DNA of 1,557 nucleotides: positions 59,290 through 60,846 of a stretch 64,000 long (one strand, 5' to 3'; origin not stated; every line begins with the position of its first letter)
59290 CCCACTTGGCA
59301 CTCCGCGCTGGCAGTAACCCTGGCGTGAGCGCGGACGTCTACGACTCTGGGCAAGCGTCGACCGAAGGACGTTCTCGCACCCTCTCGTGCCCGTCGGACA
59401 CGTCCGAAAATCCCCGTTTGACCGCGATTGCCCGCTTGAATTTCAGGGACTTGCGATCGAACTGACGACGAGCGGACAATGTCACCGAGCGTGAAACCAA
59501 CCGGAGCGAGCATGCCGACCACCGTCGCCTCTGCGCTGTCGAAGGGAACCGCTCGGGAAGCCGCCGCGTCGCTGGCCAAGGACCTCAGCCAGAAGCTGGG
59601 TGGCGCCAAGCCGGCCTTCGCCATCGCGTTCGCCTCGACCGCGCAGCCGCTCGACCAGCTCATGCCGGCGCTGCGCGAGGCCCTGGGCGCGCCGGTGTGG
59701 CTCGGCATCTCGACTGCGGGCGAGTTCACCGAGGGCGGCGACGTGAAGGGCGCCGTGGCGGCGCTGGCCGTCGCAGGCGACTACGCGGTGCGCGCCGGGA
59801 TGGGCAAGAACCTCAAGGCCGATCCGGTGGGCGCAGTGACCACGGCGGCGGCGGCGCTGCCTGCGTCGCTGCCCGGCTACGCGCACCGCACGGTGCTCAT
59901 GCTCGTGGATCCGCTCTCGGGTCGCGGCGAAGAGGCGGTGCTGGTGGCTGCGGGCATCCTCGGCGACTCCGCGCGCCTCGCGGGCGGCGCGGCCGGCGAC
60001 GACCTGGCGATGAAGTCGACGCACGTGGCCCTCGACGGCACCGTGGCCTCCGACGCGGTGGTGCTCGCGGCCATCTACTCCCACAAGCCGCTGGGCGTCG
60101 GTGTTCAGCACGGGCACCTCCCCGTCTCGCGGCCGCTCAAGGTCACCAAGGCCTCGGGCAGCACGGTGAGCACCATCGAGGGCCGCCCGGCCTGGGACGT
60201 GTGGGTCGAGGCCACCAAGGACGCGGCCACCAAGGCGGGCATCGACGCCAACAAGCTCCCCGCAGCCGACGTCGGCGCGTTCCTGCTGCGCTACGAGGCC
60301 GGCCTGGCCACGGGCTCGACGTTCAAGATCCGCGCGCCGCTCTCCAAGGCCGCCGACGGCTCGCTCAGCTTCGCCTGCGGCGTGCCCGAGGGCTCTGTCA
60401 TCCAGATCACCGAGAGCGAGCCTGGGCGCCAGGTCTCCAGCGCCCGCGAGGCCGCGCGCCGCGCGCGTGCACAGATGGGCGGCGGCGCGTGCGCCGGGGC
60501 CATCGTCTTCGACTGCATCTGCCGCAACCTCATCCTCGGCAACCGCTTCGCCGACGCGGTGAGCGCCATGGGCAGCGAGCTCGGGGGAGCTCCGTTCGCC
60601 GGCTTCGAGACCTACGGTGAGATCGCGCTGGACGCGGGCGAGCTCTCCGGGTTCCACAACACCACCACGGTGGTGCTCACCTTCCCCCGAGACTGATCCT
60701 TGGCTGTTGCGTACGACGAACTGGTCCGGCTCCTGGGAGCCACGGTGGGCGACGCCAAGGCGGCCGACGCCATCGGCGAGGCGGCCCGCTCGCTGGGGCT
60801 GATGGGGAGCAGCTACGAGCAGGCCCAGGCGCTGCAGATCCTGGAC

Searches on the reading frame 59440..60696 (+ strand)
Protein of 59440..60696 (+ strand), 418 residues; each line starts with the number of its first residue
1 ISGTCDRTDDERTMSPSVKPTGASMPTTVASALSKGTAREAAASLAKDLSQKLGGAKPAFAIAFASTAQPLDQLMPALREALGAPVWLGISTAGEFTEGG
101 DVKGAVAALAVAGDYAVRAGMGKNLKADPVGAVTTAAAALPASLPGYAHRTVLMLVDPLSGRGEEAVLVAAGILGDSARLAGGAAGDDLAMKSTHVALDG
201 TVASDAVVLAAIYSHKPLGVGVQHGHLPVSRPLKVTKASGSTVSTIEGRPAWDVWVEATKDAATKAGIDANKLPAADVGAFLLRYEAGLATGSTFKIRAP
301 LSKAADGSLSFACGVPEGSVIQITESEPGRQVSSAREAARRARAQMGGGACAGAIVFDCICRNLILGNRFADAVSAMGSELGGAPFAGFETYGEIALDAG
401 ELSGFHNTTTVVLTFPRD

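Call 40: search_protein_families(library=pfam, proteins=[window:59440-60696:+], max_evalue=0.0001)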
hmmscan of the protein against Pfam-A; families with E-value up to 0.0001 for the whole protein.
window:59440-60696:+ (418 aa): 2 families
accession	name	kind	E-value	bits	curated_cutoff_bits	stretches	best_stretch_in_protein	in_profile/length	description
PF08495.15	FIST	-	1.4e-35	123.4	23.2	1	60-249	2-189/189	FIST N domain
PF10442.14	FIST_C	-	2.9e-27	95.8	28.5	1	267-396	10-130/131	FIST C domain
